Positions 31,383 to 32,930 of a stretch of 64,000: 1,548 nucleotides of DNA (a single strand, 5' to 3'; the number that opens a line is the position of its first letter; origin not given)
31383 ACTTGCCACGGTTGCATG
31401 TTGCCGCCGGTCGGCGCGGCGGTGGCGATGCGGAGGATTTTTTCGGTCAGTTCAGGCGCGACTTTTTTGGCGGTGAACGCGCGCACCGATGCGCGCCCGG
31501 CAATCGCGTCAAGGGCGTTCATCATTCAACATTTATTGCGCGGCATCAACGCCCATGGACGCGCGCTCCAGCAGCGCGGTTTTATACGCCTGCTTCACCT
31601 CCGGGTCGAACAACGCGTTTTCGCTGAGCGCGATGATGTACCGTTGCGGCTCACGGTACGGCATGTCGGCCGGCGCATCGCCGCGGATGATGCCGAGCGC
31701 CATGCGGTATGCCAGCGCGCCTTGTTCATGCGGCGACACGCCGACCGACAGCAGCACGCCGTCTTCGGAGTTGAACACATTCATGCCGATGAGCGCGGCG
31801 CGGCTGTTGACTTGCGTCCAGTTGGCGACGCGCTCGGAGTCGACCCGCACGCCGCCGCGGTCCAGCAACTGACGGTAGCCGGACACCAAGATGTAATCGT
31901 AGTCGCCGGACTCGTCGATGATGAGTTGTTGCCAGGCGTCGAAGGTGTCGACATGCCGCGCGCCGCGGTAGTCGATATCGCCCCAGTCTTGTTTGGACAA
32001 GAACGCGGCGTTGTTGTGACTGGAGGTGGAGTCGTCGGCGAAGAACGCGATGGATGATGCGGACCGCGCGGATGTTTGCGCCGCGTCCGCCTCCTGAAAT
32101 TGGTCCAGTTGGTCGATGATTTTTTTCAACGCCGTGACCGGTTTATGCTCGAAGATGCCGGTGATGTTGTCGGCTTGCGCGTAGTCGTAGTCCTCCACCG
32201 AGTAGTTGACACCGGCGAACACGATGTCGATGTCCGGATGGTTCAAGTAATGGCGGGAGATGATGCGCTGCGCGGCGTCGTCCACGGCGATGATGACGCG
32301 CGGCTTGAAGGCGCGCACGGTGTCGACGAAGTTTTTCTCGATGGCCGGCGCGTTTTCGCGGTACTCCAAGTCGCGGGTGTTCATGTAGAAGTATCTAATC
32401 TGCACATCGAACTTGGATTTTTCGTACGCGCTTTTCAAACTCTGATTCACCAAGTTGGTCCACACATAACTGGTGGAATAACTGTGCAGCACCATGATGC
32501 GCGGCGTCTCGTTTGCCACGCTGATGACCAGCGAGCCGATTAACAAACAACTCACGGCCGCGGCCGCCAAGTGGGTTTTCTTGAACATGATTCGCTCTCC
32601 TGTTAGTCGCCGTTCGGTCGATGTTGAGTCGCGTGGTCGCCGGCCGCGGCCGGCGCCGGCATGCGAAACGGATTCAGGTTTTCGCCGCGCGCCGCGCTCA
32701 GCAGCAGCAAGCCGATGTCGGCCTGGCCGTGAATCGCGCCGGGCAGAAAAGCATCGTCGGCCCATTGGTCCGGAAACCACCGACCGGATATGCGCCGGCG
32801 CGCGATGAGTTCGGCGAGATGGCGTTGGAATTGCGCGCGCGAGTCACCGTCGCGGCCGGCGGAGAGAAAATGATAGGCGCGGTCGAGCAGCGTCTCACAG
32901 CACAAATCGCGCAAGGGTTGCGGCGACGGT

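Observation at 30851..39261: Compact operon combining a LanM-like enzyme, a SagB-type dehydrogenase, an FAD-linked oxidase, an exported PBP-like protein and a nitroreductase, with no visible precursor peptide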

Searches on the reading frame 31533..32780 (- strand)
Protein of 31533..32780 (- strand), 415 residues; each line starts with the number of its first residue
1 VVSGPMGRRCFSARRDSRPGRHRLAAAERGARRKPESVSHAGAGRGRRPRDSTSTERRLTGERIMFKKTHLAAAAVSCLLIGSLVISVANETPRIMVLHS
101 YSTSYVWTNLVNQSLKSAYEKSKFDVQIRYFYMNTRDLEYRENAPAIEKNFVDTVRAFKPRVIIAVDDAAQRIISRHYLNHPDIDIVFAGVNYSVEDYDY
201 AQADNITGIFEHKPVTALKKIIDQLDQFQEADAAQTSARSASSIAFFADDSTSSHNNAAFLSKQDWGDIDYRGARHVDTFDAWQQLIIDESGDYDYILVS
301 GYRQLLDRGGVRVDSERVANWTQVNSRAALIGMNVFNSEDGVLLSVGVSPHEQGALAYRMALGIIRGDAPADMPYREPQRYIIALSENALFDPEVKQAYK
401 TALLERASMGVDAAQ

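Call 3: search_protein_families(library=pfam, proteins=[window:31533-32780:-], max_evalue=0.01)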
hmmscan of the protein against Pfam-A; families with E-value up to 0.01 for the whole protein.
window:31533-32780:- (415 aa): 1 family
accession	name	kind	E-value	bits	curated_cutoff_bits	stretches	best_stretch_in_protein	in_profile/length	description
PF04392.18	ABC_sub_bind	-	4e-05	23.4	25.9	1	330-380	214-264/293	ABC transporter substrate binding protein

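Call 4: search_protein_families(library=ncbifam, proteins=[window:31533-32780:-], max_evalue=0.01)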
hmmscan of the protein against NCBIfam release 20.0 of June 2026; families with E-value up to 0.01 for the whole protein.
window:31533-32780:- (415 aa): 0 families

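Call 66: search_protein_families(library=pfam, alignment_id=A3, max_evalue=1)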
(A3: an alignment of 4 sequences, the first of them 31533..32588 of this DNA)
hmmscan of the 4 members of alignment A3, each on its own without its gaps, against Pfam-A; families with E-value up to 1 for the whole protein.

A. member 1, window:31533-32588:- (351 aa): 1 family
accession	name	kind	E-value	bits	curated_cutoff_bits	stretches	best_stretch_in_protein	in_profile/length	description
PF04392.18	ABC_sub_bind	-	2.3e-05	24.2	25.9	1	266-316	214-264/293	ABC transporter substrate binding protein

B. families by the number of members that match (of 4 scanned): 2 families
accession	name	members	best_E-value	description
PF04392.18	ABC_sub_bind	4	4.4e-06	ABC transporter substrate binding protein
PF05061.18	Pox_A11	1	0.11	Poxvirus A11 Protein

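Call 67: search_solved_structures(query=A3, max_evalue=1)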
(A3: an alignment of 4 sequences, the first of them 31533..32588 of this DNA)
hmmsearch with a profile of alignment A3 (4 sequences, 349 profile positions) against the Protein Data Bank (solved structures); distinct sequences matched with E-value up to 1: 2.
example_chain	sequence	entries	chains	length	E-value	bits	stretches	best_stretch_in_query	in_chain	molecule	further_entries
4y9t_A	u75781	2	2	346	0.3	13.1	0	84-126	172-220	ABC transporter, solute binding protein | ABC transporter, binding protein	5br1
5a6q_A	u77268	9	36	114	0.34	12.8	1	243-282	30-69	FUCOSE-BINDING LECTIN PA-IIL | LECB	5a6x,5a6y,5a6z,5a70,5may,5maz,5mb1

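Call 75: predict_structure(protein=window:31533-32588:-)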
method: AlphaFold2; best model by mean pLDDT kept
length: 351 residues; sequences in the alignment: 1
mean_pLDDT: 44.2   pTM: 0.39
mean pLDDT of the five models: 44.2, 37.1, 35.1, 34.0, 28.4
residues with pLDDT >= 90: 6; 70-90: 51; 50-70: 40; < 50: 254
segments of 3 or more residues with pLDDT < 50: 1-25, 40-42, 53-58, 128-145, 147-328, 337-351
pLDDT, mean of each block of 10 residues (from residue 1): 29 41 53 67 50 49 72 71 89 84 76 79 57 43 43 34 32 25 26 23 27 26 28 29 31 30 31 33 37 38 33 34 42 49 39 31
secondary structure, 60 per line:
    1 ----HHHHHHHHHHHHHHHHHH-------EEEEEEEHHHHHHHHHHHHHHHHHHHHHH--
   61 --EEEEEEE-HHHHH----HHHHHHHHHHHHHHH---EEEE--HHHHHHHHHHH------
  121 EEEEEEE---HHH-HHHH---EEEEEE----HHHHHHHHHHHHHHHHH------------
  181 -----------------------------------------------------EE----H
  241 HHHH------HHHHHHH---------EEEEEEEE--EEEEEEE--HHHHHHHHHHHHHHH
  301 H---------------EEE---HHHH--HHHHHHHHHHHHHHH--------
elements in order: H5-22 E30-36 H37-58 E63-69 H71-75 H80-94 E98-101 H104-114 E121-127 H135-138 E142-147 H152-168 H240-244 H251-257 E267-274 E277-283 H286-301 E317-319 H323-326 H329-343
